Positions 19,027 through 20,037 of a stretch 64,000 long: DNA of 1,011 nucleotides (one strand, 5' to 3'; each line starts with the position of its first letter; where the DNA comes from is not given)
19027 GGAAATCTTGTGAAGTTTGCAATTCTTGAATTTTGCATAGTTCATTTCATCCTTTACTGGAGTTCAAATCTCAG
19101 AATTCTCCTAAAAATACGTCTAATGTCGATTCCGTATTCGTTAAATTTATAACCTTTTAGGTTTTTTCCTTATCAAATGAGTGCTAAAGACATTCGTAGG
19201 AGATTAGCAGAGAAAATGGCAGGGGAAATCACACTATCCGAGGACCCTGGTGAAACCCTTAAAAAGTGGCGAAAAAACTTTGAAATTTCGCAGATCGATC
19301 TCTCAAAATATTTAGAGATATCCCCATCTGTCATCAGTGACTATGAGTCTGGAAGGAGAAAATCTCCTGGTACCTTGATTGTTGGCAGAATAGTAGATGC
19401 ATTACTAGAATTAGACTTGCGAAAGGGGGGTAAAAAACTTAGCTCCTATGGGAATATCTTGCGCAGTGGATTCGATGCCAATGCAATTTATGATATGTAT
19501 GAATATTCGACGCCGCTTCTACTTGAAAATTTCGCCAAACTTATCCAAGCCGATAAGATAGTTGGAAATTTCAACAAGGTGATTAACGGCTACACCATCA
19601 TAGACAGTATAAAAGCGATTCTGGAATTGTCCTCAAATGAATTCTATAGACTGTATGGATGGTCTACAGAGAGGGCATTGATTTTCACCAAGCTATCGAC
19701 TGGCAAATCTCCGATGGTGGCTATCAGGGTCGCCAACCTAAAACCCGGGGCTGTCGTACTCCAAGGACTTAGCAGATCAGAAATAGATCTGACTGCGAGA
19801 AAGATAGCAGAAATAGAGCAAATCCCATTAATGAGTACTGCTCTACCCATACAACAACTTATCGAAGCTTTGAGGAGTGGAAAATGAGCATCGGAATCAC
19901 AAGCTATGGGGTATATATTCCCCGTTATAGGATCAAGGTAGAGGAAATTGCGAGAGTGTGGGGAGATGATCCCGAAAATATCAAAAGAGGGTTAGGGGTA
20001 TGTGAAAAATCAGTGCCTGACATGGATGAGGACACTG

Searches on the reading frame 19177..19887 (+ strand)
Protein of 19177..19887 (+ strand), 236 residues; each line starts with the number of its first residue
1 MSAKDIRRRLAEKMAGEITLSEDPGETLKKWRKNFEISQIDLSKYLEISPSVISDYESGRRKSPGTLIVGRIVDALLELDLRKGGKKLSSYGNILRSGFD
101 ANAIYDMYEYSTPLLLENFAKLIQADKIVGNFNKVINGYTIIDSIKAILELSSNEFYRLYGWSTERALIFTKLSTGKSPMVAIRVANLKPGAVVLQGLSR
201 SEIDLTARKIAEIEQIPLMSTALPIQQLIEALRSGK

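Call 6: search_protein_families(library=pfam, proteins=[window:19177-19887:+], max_evalue=0.1)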
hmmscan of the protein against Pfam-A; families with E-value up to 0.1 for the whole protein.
window:19177-19887:+ (236 aa): 4 families
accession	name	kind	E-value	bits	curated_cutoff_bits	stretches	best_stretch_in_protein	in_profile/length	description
PF01381.28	HTH_3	-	5.4e-09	36.4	23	1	28-68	1-40/55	Helix-turn-helix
PF12844.13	HTH_19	-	6.8e-06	26.3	30.2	1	25-69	1-44/64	Helix-turn-helix domain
PF13560.12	HTH_31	-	0.0009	19.9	27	1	25-76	3-54/64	Helix-turn-helix domain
PF20317.4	HTH_60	-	0.046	14.5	24.1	0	24-61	6-43/140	Helix-turn-helix domain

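Call 10: find_related_loci(query=window:19177-19887:+, collection=genome_contigs, flank=6000)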
Query window:19177-19887:+ (236 aa) in genome_contigs; peptide patterns used: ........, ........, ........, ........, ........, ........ (x = any residue, [..] = any of these).
599 stretches matched a pattern (row limit reached: there are more); 444 encode a relative of the query (tblastn E <= 1e-3); the best 80 are kept; 80 distinct loci.
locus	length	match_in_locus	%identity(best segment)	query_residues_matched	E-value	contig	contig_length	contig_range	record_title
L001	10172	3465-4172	86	1-236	1e-132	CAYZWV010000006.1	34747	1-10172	MAG TPA_asm: uncultured Methanocellaceae archaeon isolate SRP323688_co1_148 genome assembly, contig: NODE_2221_length_34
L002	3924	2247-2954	83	1-236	3e-130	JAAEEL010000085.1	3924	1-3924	MAG: Methanocellales archaeon isolate MC 2_bins2173_k127_64961368, whole genome shotgun sequence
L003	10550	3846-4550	83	1-236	5e-127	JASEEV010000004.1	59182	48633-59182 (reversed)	MAG: Methanocellales archaeon isolate Yes46-07 NODE_4_length_59182_cov_62.883082, whole genome shotgun sequence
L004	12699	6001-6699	71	2-234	9e-112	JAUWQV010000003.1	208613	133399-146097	MAG: Methanocellales archaeon isolate CSMAG_2511 CSMAG_2511_k141_122220_length_208613_cov_24.7058, whole genome shotgun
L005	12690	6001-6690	68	5-234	1e-110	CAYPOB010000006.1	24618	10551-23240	MAG TPA_asm: uncultured Methanocellales archaeon isolate binchicken_co24_98 genome assembly, contig: NODE_588_length_246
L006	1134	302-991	68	5-234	1e-120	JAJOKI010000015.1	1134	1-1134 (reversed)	MAG: Methanocellales archaeon isolate MAG-838 c_000000000905, whole genome shotgun sequence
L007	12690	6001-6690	69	4-233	4e-110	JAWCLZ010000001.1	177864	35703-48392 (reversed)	MAG: Methanocellales archaeon isolate JZ-2_201705_bins_257 JZ-2_201705_bins_257_scaffold_1, whole genome shotgun sequenc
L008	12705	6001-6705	69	2-236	7e-108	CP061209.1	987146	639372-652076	MAG: Methanosarcinales archaeon isolate Met33H chromosome, complete genome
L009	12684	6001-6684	64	6-233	5e-97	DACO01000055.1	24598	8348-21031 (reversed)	MAG TPA_asm: Methanolobus sp. UBA118 UBA118_contig_2336, whole genome shotgun sequence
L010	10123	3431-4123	62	5-233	1e-96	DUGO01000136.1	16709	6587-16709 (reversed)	MAG TPA_asm: Candidatus Methanoperedenaceae archaeon isolate UBA10536 contig_1957, whole genome shotgun sequence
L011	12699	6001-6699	63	1-233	1e-96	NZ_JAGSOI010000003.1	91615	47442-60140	Methanococcoides seepicolus strain LLY Scaffold3, whole genome shotgun sequence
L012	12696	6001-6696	63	2-233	1e-96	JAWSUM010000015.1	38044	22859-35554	MAG: Methanolobus sp. isolate B4G8CH4-11 NODE_266_length_38044_cov_5.609440, whole genome shotgun sequence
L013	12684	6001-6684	64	6-233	9e-97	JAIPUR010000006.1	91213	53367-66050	MAG: Methanosarcinaceae archaeon isolate SBSPR1A Scaffold_6_clean, whole genome shotgun sequence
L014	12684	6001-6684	63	6-233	2e-96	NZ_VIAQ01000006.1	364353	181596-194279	Methanolobus vulcani strain B1d B1D_S11_L001_R1_001_11__paired__contig_1, whole genome shotgun sequence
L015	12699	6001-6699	63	1-233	3e-96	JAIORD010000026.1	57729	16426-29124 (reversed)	MAG: Methanococcoides sp. isolate SMBSF09 20072_Bin_1_contigs_1_c_000000000058, whole genome shotgun sequence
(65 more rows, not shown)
